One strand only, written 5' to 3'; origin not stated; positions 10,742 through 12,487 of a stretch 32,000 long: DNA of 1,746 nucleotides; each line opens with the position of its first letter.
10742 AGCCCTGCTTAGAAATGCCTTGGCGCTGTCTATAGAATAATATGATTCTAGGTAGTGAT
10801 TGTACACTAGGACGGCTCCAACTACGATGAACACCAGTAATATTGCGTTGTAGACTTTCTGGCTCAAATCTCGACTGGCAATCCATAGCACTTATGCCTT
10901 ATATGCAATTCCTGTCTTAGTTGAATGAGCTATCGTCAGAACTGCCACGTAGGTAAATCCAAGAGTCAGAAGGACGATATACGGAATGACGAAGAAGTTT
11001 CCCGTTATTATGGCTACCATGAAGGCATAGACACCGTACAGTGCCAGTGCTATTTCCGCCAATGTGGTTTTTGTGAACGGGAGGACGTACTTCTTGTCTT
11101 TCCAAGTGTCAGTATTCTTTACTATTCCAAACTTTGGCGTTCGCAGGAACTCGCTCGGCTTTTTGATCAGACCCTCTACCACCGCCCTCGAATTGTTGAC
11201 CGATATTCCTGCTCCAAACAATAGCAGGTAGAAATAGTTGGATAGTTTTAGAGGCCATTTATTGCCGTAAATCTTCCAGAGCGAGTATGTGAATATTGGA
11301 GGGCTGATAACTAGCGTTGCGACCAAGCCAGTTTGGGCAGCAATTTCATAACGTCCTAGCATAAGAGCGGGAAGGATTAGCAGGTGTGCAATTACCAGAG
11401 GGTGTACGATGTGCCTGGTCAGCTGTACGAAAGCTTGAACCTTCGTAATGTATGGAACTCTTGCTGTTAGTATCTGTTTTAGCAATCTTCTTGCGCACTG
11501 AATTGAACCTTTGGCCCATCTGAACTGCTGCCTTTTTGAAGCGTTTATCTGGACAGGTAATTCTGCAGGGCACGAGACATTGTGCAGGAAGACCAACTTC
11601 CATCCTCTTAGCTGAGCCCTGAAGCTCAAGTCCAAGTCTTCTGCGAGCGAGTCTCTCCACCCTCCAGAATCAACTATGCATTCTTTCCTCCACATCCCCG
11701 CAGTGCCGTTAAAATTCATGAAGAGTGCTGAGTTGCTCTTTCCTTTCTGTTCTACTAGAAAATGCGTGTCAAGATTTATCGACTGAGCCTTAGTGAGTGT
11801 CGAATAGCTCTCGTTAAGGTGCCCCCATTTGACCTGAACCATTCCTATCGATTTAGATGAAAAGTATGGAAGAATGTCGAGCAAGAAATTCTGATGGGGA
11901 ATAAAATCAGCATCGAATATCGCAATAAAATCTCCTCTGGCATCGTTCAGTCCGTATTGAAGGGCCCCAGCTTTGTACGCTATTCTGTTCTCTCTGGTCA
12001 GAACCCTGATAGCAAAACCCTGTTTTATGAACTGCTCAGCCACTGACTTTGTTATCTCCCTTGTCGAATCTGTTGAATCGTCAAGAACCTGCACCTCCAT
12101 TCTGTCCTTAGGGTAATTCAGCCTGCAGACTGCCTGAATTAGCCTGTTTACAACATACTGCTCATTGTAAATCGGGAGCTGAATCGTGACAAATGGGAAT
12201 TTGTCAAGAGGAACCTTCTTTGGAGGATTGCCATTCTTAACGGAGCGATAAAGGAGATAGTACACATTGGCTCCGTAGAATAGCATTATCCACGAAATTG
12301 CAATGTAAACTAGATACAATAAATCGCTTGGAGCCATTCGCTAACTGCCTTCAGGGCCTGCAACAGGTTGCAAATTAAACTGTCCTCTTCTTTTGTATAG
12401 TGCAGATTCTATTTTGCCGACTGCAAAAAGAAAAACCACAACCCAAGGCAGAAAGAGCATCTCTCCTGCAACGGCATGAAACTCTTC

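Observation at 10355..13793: Archaeosortase-family gene embedded in a synthase-type exopolysaccharide operon (Nudix, sortase, CslA-like GT2, bitopic membrane protein)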

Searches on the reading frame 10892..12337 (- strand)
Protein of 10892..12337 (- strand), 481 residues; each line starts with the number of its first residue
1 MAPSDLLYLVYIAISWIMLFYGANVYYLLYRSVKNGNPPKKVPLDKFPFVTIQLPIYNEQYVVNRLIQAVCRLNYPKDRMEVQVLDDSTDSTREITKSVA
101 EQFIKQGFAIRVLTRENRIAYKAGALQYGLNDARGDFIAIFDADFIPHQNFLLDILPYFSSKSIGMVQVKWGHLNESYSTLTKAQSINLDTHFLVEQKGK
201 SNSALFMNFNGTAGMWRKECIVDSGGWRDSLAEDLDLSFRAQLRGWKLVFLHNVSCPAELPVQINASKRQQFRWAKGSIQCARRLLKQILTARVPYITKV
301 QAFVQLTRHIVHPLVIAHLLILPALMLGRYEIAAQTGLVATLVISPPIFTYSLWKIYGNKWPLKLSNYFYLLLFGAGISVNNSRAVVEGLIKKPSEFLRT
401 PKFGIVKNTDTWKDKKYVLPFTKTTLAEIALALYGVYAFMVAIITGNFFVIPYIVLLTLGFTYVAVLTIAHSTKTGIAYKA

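Call 3: search_protein_families(library=ncbifam, proteins=[window:10892-12337:-], max_evalue=0.01)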
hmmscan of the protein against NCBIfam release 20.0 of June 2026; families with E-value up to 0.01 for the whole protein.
window:10892-12337:- (481 aa): 22 families
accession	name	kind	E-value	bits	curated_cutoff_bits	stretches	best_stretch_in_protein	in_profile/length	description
TIGR03030.1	CelA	equivalog_domain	6.1e-29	100.6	699.1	1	32-468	115-555/714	UDP-forming cellulose synthase catalytic subunit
TIGR03937.1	PgaC_IcaA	equivalog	1.6e-27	96.6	422.3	1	7-307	7-299/407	poly-beta-1,6-N-acetyl-D-glucosamine synthase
NF008558.0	PRK11498.1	equivalog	1.4e-20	72.8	992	1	13-284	241-507/872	UDP-forming cellulose synthase catalytic subunit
TIGR03965.1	mycofact_glyco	equivalog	1.5e-18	67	280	1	40-328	66-351/467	mycofactocin biosynthesis glycosyltransferase MftF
NF041875.1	EPS_EpsD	equivalog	5.7e-14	52.2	370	1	52-252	3-200/325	exopolysaccharide biosynthesis glycosyltransferase EpsD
TIGR03111.1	glyc2_xrt_Gpos1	hypoth_equivalog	8.4e-13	47.9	363.95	1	9-316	11-325/439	TIGR03111 family XrtG-associated glycosyltransferase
NF053846.1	glyco_with_XrtP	equivalog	2.1e-12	46.5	520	1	226-322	246-349/440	XrtP-associated glycosyltransferase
TIGR03469.1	HpnB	hypoth_equivalog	1.2e-09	37.7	379.25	1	13-151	9-152/386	hopene-associated glycosyltransferase HpnB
NF041865.1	EpsU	equivalog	2.5e-09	36.6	700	1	30-292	23-279/394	exopolysaccharide biosynthesis GT2 family glycosyltransferase EpsU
TIGR04242.1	nodulat_NodC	equivalog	4.8e-07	29.1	550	1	23-280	24-286/395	chitooligosaccharide synthase NodC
NF047683.1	TeichurnBiosyTuaG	equivalog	5.1e-07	29.6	400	1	47-175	5-127/252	teichuronic acid biosynthesis protein TuaG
NF007482.0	PRK10073.1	equivalog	2e-06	27.1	423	1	48-144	6-95/334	glycosyltransferase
TIGR04283.1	glyco_like_mftF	equivalog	3.7e-05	23.4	182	1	51-171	2-111/221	TIGR04283 family arsenosugar biosynthesis glycosyltransferase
NF038302.1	EPS_HpsE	equivalog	3.7e-05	22.8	300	1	50-157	3-109/307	hormogonium polysaccharide biosynthesis glycosyltransferase HpsE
NF010496.0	PRK13915.1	equivalog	3.8e-05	22.9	262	1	50-156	33-139/307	glucosyl-3-phosphoglycerate synthase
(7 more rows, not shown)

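Call 4: search_protein_families(library=pfam, proteins=[window:10892-12337:-], max_evalue=0.01)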
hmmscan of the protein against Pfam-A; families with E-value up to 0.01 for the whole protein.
window:10892-12337:- (481 aa): 4 families
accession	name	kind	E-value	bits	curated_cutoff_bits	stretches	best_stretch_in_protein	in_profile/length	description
PF13641.12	Glyco_tranf_2_3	-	8.3e-23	82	27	1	51-277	4-230/230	Glycosyltransferase like family 2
PF13632.12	Glyco_trans_2_3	-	1.1e-18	68.2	27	1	138-325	2-191/198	Glycosyl transferase family group 2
PF00535.33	Glycos_transf_2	-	1.4e-18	67.8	23.3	1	53-200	3-144/168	Glycosyl transferase family 2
PF13506.12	Glyco_transf_21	-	6e-08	32.8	21.7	1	116-276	12-174/174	Glycosyl transferase family 21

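Call 25: search_solved_structures(query=window:10892-12337:-, max_evalue=0.001)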
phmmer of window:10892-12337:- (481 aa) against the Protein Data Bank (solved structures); distinct sequences matched with E-value up to 0.001: 11.
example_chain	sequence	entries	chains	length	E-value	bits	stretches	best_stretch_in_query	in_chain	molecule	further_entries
7lby_A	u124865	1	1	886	8.3e-19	70.8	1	12-353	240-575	Cellulose synthase catalytic subunit [UDP-forming]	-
9b8v_E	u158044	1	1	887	8.3e-19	70.8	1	12-353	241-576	Cellulose synthase catalytic subunit [UDP-forming]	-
9fmv_A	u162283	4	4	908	8.7e-19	70.7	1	12-353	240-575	Cellulose synthase catalytic subunit [UDP-forming]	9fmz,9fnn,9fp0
5ej1_A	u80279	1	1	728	8.2e-15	57.6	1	39-445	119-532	Putative cellulose synthase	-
4hg6_A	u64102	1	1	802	1.1e-14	57.2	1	39-445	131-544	Cellulose Synthase Subunit A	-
4p00_A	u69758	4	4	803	1.1e-14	57.2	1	39-445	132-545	Cellulose Synthase A subunit | Cellulose Synthase subunit A | Putative cellulose synthase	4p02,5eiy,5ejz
6yv7_A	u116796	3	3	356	6.4e-12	48.1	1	11-356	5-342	Glycosyl transferase, family 2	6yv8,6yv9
6yv7_B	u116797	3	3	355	8.1e-12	47.7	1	12-356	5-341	Glycosyl transferase, family 2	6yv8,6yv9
6p61_A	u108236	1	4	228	9.7e-07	31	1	45-159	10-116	Glycosyltransferase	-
5tze_C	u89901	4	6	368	0.00017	23.6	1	52-163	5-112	Glycosyl transferase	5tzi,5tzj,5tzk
5tz8_A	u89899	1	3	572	0.00032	22.7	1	52-163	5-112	Glycosyl transferase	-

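Call 27: find_homologous_proteins(query=window:10892-12337:-, max_evalue=1e-10)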
Query window:10892-12337:- (481 aa): 8000 proteins with E <= 1e-10 among 8000 candidates; the best 120 are listed.
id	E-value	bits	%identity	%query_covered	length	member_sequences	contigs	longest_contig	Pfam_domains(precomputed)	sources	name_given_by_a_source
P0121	0.0e+0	1089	100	100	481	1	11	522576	PF13632.13,PF13506.14,PF13641.13,PF00535.33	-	-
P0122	4.5e-290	980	87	100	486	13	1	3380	PF13632.13,PF13506.14,PF13641.13,PF00535.33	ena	-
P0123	5.8e-246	835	73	100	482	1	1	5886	PF13632.13,PF13506.14,PF13641.13,PF00535.33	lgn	-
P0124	1.1e-245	834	73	100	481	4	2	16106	PF13632.13,PF13506.14,PF13641.13,PF00535.33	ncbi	-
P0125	2.2e-196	671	59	99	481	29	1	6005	PF13632.13,PF13506.14,PF13641.13,PF00535.33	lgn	-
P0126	1.4e-180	619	61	89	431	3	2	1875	PF13632.13,PF13506.14,PF13641.13,PF00535.33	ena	-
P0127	2.3e-179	615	95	60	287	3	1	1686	PF13632.13,PF13641.13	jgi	-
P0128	8.3e-177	607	55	98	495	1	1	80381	PF13632.13,PF13506.14,PF13641.13,PF00535.33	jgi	-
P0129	1.7e-176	606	56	98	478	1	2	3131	PF13632.13,PF10111.15,PF13506.14,PF13641.13,PF00535.33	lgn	-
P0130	1.0e-175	603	55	97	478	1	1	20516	PF13632.13,PF10111.15,PF13506.14,PF13641.13,PF00535.33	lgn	-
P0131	3.7e-175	601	56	98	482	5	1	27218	PF13632.13,PF13506.14,PF13641.13,PF00535.33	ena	-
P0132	3.8e-175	601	55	97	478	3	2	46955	PF13632.13,PF10111.15,PF13506.14,PF13641.13,PF00535.33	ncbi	-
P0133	6.5e-175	600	55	97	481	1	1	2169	PF13632.13,PF13506.14,PF13641.13,PF00535.33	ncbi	-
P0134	1.7e-174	599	55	97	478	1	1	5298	PF13632.13,PF10111.15,PF13506.14,PF13641.13,PF00535.33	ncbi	-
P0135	2.1e-174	599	55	98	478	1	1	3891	PF13632.13,PF10111.15,PF13506.14,PF13641.13,PF00535.33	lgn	-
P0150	1.7e-167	576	54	98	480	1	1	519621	PF13632.13,PF13506.14,PF13641.13,PF00535.33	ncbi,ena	-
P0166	5.3e-164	564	53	97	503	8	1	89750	PF13632.13,PF13506.14,PF13641.13,PF00535.33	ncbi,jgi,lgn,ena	-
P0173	3.3e-163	562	50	97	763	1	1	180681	PF13632.13,PF13506.14,PF13641.13,PF00535.33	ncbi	ncbi:MAG: glycosyltransferase [Candidatus Nitrosocaldus sp.]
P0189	1.3e-160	553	52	95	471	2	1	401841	PF13632.13,PF13506.14,PF13641.13,PF00535.33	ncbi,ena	-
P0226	2.7e-158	546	53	98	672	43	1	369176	PF13632.13,PF13506.14,PF13641.13,PF00535.33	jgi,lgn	jgi:cellulose synthase/poly-beta-1,6-N-acetylglucosamine synthase-like glycosyltransferase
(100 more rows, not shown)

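Call 32: find_encoding_contigs(protein=P0226, flank=8000, max_places=2)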
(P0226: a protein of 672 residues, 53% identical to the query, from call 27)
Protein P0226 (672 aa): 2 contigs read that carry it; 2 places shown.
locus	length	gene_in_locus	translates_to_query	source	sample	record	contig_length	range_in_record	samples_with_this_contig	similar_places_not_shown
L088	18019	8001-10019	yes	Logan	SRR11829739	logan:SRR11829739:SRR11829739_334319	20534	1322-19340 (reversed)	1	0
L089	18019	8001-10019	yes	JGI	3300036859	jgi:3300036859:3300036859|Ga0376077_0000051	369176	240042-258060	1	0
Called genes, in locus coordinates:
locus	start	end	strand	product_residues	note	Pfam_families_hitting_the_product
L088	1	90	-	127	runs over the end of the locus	PF17135:Ribosomal_L18 (weak)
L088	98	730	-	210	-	PF01193:RNA_pol_L, PF01000:RNA_pol_A_bac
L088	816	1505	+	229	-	PF01172:SBDS_N, PF09377:SBDS_domain_II, PF20268:SBDS_C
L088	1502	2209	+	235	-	PF22625:ECR1_N_2, PF00013:KH_1 (weak), PF15985:KH_6 (weak)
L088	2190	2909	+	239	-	PF01138:RNase_PH, PF03725:RNase_PH_C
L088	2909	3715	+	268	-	PF01138:RNase_PH, PF03725:RNase_PH_C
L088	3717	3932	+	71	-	PF01780:Ribosomal_L37ae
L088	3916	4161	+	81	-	PF09341:Pcc1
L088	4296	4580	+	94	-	PF01920:Prefoldin_2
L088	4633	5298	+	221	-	PF02732:ERCC4, PF12826:HHH_2 (faint), PF00633:HHH (faint), PF14520:HHH_5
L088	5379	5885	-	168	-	PF17146:PIN_6, PF11848:DUF3368 (weak)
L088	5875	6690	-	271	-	PF01513:NAD_kinase, PF20143:NAD_kinase_C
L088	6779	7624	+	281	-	PF00581:Rhodanese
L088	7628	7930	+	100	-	-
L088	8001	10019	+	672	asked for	PF13506:Glyco_transf_21, PF00535:Glycos_transf_2, PF13641:Glyco_tranf_2_3, PF13632:Glyco_trans_2_3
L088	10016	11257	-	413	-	PF10046:BLOC1_2 (faint), PF05531:NPV_P10 (faint)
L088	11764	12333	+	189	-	-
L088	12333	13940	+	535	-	-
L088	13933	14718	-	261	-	-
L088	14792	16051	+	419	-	PF00999:Na_H_Exchanger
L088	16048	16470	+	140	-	-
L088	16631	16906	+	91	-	-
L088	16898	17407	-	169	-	PF00252:Ribosomal_L16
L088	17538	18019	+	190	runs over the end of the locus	PF02778:tRNA_int_endo_N, PF01974:tRNA_int_endo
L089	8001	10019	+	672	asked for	PF13506:Glyco_transf_21, PF00535:Glycos_transf_2, PF13641:Glyco_tranf_2_3, PF13632:Glyco_trans_2_3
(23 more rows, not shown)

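Call 33: find_encoding_contigs(protein=P0173, flank=8000, max_places=2)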
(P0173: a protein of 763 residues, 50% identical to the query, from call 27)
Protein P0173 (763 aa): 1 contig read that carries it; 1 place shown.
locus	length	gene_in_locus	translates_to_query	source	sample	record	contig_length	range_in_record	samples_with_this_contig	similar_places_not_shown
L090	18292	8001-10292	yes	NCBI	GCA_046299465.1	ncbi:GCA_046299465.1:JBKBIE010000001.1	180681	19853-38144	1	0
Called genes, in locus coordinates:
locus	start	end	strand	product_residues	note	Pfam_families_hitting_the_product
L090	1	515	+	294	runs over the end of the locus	PF01138:RNase_PH, PF03725:RNase_PH_C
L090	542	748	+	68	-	PF01780:Ribosomal_L37ae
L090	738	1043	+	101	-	PF09341:Pcc1 (weak)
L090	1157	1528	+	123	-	PF01920:Prefoldin_2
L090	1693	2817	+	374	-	PF01368:DHH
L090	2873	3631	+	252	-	PF02732:ERCC4, PF00633:HHH (faint), PF14520:HHH_5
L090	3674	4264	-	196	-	PF17146:PIN_6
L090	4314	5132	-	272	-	PF01513:NAD_kinase, PF20143:NAD_kinase_C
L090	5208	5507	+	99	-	-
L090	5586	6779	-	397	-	PF01566:Nramp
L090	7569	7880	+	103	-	PF13237:Fer4_10 (weak), PF00037:Fer4 (weak), PF12838:Fer4_7 (weak), PF13187:Fer4_9 (weak)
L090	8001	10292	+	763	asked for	PF00535:Glycos_transf_2, PF13506:Glyco_transf_21, PF13641:Glyco_tranf_2_3, PF13632:Glyco_trans_2_3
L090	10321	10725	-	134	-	-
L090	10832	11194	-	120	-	PF04014:MazE_antitoxin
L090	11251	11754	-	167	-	PF00694:Aconitase_C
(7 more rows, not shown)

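Call 41: find_encoding_contigs(protein=P0150, flank=7000, max_places=1)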
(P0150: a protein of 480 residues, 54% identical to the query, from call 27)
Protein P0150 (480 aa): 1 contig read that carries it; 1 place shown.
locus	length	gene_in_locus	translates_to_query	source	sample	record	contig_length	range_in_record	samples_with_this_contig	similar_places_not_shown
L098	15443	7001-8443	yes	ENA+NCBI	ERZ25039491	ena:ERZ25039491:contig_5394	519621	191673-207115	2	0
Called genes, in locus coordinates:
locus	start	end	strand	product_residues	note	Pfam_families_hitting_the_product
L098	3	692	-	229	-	PF00994:MoCF_biosynth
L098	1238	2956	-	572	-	PF13237:Fer4_10 (faint), PF14697:Fer4_21 (weak), PF25160:LdpA_Fe-S-bd (weak), PF00037:Fer4, PF12837:Fer4_6 (weak), PF02463:SMC_N (faint), PF00005:ABC_tran, PF00005:ABC_tran, +3 more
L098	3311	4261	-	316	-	PF01112:Asparaginase_2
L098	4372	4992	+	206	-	PF01300:Sua5_yciO_yrdC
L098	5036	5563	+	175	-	PF02926:THUMP (weak)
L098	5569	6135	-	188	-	PF08617:CGI-121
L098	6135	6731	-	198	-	PF00156:Pribosyltran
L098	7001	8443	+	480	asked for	PF13506:Glyco_transf_21, PF00535:Glycos_transf_2, PF13641:Glyco_tranf_2_3, PF13632:Glyco_trans_2_3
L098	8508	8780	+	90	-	-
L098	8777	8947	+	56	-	-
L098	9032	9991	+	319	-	PF01909:NTP_transf_2 (weak)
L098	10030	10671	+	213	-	PF00535:Glycos_transf_2, PF13641:Glyco_tranf_2_3 (weak)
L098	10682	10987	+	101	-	-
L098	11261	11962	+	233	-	PF01209:Ubie_methyltran, PF13489:Methyltransf_23 (weak), PF13847:Methyltransf_31, PF08241:Methyltransf_11, PF08242:Methyltransf_12, PF13649:Methyltransf_25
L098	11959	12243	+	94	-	-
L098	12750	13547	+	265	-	-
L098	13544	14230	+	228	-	-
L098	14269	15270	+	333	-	-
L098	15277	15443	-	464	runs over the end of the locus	PF04185:Phosphoesterase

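Call 42: find_encoding_contigs(protein=P0189, flank=7000, max_places=1)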
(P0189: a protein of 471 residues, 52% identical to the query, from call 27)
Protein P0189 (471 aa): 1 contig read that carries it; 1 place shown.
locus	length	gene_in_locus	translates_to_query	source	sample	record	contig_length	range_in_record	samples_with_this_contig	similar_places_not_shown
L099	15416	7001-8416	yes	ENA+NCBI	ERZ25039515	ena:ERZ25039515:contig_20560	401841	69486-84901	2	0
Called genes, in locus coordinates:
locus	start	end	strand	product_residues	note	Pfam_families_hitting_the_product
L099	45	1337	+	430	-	PF02310:B12-binding, PF04055:Radical_SAM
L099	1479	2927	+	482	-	PF26314:MptA_B_family, PF09594:GT87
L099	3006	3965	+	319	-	PF04055:Radical_SAM, PF12345:DUF3641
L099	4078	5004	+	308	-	PF04055:Radical_SAM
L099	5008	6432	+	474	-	-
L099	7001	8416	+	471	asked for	PF13506:Glyco_transf_21, PF00535:Glycos_transf_2, PF13641:Glyco_tranf_2_3, PF13632:Glyco_trans_2_3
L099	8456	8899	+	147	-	-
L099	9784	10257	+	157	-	PF00657:Lipase_GDSL, PF13472:Lipase_GDSL_2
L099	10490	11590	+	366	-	PF01053:Cys_Met_Meta_PP, PF00155:Aminotran_1_2 (weak), PF06838:Met_gamma_lyase (weak)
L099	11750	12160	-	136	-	-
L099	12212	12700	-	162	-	PF00293:NUDIX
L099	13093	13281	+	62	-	-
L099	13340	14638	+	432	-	-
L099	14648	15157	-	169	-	PF01243:PNPOx_N, PF12900:Pyridox_ox_2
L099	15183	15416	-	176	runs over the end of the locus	PF00881:Nitroreductase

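Call 43: find_encoding_contigs(protein=P0166, flank=7000, max_places=1)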
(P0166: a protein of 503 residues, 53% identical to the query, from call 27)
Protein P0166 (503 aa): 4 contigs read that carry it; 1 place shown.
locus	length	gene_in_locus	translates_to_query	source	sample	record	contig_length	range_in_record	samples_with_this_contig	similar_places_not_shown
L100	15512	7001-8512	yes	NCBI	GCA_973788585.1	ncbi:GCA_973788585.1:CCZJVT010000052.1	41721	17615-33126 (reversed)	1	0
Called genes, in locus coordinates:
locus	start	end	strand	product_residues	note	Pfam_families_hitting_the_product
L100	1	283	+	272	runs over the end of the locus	PF01138:RNase_PH, PF03725:RNase_PH_C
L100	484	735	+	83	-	PF09341:Pcc1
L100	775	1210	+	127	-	-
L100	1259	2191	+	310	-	PF01368:DHH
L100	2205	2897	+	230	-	PF02732:ERCC4, PF00633:HHH (faint), PF14520:HHH_5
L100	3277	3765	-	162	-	PF17146:PIN_6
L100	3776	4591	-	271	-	PF01513:NAD_kinase, PF20143:NAD_kinase_C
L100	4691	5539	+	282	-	PF00581:Rhodanese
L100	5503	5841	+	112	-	-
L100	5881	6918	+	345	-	PF00037:Fer4 (weak), PF12838:Fer4_7 (weak), PF13187:Fer4_9 (weak), PF13237:Fer4_10 (weak)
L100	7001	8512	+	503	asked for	PF13506:Glyco_transf_21, PF13641:Glyco_tranf_2_3, PF00535:Glycos_transf_2, PF13632:Glyco_trans_2_3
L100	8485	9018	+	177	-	-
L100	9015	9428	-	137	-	PF01850:PIN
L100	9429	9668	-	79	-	PF04014:MazE_antitoxin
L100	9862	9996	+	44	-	-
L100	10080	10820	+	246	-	-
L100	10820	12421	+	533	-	-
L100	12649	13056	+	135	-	PF00702:Hydrolase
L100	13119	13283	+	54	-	-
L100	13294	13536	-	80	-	-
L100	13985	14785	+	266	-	PF20565:DUF6775, PF22529:DUF7001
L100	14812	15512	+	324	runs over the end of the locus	PF01946:Thi4 (faint), PF00890:FAD_binding_2 (faint), PF01134:GIDA (faint), PF01266:DAO (faint), PF03486:HI0933_like (faint), PF07992:Pyr_redox_2, PF13738:Pyr_redox_3, PF00070:Pyr_redox, +2 more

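Call 56: predict_structure(alignment_id=A2)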
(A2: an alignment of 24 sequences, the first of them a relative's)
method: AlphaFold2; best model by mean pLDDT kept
length: 481 residues; sequences in the alignment: 24
mean_pLDDT: 87.3   pTM: 0.87
mean pLDDT of the five models: 87.3, 86.5, 85.3, 85.2, 83.0
residues with pLDDT >= 90: 248; 70-90: 185; 50-70: 42; < 50: 6
segments of 3 or more residues with pLDDT < 50: 476-481
pLDDT, mean of each block of 10 residues (from residue 1): 86 90 87 81 93 91 92 96 93 94 97 89 92 96 91 94 92 89 92 87 67 86 92 89 89 90 88 91 88 85 90 94 92 70 61 86 90 92 94 75 77 69 89 97 91 92 94 55 35
secondary structure, 60 per line:
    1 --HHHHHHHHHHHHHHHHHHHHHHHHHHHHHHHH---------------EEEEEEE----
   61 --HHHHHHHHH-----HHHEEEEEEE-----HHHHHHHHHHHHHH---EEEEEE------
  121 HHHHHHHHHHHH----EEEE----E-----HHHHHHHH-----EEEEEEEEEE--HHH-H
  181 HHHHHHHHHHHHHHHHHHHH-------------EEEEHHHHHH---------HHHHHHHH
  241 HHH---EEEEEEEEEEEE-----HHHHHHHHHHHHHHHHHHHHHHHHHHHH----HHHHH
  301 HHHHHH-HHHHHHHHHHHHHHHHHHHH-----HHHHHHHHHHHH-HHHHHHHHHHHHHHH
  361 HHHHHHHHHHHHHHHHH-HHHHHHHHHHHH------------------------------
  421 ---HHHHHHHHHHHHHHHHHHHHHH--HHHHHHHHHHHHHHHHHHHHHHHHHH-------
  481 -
elements in order: H3-34 E50-56 H63-71 E80-86 H92-105 E109-114 H121-132 E137-140 H151-158 E164-173 H180-200 E214-217 H218-223 H233-243 E247-258 H264-291 H296-306 H308-327 H333-344 H346-377 H379-390 H424-445 H448-473
